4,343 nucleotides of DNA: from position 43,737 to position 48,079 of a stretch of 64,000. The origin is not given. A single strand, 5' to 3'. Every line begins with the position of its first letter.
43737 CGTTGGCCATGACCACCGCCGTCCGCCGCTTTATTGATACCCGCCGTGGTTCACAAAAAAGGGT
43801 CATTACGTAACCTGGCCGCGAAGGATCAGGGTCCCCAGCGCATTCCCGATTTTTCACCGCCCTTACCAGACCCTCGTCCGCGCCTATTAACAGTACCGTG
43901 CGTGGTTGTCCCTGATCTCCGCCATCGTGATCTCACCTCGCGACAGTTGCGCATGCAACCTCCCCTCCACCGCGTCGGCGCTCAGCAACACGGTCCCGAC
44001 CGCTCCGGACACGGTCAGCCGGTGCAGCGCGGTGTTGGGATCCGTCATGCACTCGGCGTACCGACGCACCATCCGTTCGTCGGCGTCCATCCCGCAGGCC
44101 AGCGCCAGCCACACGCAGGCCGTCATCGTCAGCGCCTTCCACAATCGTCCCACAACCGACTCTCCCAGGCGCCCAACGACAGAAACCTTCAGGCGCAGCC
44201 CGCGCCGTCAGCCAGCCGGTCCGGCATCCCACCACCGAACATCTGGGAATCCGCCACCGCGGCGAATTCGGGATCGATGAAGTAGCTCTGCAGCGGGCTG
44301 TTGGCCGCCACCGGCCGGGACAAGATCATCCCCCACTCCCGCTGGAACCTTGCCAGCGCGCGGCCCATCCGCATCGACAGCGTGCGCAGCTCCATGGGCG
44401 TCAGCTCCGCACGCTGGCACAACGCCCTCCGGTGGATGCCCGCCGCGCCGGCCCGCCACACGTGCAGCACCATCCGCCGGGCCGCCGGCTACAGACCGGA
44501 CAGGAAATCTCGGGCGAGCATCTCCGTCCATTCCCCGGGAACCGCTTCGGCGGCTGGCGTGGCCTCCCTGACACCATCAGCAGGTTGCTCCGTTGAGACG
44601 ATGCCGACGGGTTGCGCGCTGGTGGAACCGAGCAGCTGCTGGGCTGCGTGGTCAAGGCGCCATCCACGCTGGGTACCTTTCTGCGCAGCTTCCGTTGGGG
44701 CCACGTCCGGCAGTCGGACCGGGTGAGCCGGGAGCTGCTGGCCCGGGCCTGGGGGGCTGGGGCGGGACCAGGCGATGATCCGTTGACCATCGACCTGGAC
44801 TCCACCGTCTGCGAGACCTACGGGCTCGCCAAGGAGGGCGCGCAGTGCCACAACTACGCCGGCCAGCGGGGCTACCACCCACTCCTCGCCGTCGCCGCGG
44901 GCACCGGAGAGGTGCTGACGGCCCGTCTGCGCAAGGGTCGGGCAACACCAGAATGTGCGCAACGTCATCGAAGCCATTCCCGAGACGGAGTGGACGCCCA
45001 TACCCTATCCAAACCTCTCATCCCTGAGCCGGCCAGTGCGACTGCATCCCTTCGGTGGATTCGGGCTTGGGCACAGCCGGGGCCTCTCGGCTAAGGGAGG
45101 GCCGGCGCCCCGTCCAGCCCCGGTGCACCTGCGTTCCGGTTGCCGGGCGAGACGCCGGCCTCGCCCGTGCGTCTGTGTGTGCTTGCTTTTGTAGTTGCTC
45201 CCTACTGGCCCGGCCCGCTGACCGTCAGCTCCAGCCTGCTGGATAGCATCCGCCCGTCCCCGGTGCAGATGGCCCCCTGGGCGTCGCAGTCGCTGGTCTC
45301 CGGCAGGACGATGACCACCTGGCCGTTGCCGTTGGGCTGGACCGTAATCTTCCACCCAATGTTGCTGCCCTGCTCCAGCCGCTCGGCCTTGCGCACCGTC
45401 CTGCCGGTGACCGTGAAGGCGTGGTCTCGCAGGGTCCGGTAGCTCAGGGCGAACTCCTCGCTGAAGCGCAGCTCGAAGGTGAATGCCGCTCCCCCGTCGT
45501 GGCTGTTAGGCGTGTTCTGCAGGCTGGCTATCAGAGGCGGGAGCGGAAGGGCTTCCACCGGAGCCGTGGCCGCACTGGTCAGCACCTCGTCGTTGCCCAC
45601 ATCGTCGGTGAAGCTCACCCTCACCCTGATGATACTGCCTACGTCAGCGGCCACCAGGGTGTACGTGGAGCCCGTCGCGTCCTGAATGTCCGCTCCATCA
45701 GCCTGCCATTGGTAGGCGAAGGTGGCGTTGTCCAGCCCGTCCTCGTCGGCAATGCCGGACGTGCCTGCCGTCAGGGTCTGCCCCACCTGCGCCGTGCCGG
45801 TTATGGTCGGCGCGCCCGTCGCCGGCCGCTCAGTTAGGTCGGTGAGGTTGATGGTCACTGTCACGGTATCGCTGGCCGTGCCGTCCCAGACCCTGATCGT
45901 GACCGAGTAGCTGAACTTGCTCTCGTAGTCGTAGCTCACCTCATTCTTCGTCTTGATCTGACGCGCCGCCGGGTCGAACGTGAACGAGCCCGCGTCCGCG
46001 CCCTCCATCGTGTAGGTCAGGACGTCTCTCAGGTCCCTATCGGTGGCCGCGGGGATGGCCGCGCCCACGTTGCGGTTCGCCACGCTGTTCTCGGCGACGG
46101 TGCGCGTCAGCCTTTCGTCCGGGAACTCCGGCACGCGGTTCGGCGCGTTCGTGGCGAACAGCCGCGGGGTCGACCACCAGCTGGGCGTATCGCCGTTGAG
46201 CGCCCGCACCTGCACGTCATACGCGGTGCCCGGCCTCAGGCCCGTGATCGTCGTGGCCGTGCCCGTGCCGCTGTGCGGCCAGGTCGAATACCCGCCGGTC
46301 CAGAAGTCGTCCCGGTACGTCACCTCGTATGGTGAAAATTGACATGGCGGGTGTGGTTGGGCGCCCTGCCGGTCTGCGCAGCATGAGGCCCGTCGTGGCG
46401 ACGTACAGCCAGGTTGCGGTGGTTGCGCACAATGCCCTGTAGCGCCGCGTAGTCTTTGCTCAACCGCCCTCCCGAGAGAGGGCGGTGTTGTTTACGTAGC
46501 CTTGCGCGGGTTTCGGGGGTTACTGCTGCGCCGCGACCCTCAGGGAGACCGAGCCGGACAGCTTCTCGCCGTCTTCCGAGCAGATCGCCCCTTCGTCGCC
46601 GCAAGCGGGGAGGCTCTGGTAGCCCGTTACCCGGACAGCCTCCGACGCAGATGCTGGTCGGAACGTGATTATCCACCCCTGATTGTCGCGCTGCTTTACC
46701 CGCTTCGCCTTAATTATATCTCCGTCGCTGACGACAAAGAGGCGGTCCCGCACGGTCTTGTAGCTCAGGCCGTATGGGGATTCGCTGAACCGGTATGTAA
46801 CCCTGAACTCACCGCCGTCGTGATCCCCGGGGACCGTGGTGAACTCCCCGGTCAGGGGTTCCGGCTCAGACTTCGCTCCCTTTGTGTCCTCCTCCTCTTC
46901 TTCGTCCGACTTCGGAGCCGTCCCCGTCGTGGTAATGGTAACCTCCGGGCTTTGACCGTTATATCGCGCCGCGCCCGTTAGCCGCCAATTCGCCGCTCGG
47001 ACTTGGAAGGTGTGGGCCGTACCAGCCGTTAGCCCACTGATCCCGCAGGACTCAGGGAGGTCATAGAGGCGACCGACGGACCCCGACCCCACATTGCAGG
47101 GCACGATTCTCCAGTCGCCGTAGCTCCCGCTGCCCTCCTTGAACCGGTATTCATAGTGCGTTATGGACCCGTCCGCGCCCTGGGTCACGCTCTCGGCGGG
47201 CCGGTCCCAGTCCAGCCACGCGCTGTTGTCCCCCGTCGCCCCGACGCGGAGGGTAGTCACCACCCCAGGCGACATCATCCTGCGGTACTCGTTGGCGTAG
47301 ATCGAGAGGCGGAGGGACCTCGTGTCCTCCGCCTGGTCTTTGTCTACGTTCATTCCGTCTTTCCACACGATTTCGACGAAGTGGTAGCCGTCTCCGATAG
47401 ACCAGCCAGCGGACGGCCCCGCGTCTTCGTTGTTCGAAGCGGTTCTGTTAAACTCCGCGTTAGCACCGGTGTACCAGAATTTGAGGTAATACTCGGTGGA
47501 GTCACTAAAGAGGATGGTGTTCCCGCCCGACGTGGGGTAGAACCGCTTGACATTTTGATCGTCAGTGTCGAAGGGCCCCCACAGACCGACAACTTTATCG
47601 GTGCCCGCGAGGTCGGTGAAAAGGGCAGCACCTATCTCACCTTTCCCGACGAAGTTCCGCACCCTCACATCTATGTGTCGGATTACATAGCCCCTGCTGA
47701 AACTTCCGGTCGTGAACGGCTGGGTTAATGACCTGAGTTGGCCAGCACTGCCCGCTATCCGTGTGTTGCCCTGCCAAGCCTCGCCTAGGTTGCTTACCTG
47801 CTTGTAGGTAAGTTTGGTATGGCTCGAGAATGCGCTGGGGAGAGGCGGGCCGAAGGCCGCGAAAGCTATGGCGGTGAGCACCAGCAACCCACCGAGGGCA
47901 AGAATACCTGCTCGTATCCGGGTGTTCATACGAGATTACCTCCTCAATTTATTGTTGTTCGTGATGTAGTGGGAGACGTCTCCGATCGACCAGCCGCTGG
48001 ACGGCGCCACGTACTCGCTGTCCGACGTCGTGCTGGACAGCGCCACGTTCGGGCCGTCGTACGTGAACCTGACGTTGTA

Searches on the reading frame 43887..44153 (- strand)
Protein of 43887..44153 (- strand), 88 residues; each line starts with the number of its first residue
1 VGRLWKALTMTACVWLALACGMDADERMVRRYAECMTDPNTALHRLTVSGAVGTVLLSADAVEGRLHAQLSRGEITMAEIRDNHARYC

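Call 33: search_protein_families(library=pfam, proteins=[window:43887-44153:-], max_evalue=1)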
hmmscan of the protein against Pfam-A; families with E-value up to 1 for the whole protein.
window:43887-44153:- (88 aa): 1 family
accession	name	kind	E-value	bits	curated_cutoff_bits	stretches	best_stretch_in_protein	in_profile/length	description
PF06972.17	GIP1_N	-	0.16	12.6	26.4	1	25-46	21-42/60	GBF-interacting protein 1 N-terminal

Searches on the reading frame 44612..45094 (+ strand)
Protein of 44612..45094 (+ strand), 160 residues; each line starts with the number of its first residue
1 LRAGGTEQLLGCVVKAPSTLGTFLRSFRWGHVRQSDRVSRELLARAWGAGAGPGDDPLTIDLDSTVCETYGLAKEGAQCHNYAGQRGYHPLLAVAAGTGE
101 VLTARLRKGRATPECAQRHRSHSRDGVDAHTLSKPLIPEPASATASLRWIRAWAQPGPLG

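Call 33: search_protein_families(library=pfam, proteins=[window:44612-45094:+], max_evalue=1)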
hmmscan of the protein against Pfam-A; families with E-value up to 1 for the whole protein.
window:44612-45094:+ (160 aa): 2 families
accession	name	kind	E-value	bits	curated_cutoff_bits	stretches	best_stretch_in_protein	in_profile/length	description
PF13701.12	DDE_Tnp_1_4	-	2e-10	39.9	34.7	1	55-112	137-193/435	Transposase DDE domain group 1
PF01609.27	DDE_Tnp_1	-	0.024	14.8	23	1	57-110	4-58/200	Transposase DDE domain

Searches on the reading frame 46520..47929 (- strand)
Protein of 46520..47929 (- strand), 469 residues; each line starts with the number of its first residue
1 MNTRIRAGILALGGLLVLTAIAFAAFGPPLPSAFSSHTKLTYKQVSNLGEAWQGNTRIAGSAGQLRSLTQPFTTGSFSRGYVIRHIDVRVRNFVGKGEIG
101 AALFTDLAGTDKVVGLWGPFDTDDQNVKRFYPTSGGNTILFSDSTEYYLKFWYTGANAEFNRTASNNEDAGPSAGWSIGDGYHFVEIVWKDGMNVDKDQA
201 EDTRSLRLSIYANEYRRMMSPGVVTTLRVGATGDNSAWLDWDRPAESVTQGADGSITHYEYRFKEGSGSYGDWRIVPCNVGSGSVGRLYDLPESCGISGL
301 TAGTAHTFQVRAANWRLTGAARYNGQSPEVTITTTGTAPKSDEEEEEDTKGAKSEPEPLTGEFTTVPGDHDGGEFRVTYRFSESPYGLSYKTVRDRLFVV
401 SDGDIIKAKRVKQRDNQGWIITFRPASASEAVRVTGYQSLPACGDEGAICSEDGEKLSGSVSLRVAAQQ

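Call 5: search_protein_families(library=pfam, proteins=[window:46520-47929:-], max_evalue=0.01)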
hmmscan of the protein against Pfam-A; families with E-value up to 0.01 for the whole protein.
window:46520-47929:- (469 aa): 1 family
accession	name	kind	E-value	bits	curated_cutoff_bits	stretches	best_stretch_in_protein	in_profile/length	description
PF00041.27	fn3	-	0.0014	19.3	25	1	225-314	4-70/84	Fibronectin type III domain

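Call 7: search_protein_families(library=ncbifam, proteins=[window:46520-47929:-], max_evalue=0.01)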
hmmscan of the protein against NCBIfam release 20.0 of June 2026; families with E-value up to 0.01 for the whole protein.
window:46520-47929:- (469 aa): 1 family
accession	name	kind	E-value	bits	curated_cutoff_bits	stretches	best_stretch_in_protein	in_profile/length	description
NF041539.1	choice_anch_R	domain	6.2e-09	36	30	1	63-194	15-140/155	choice-of-anchor R domain-containing protein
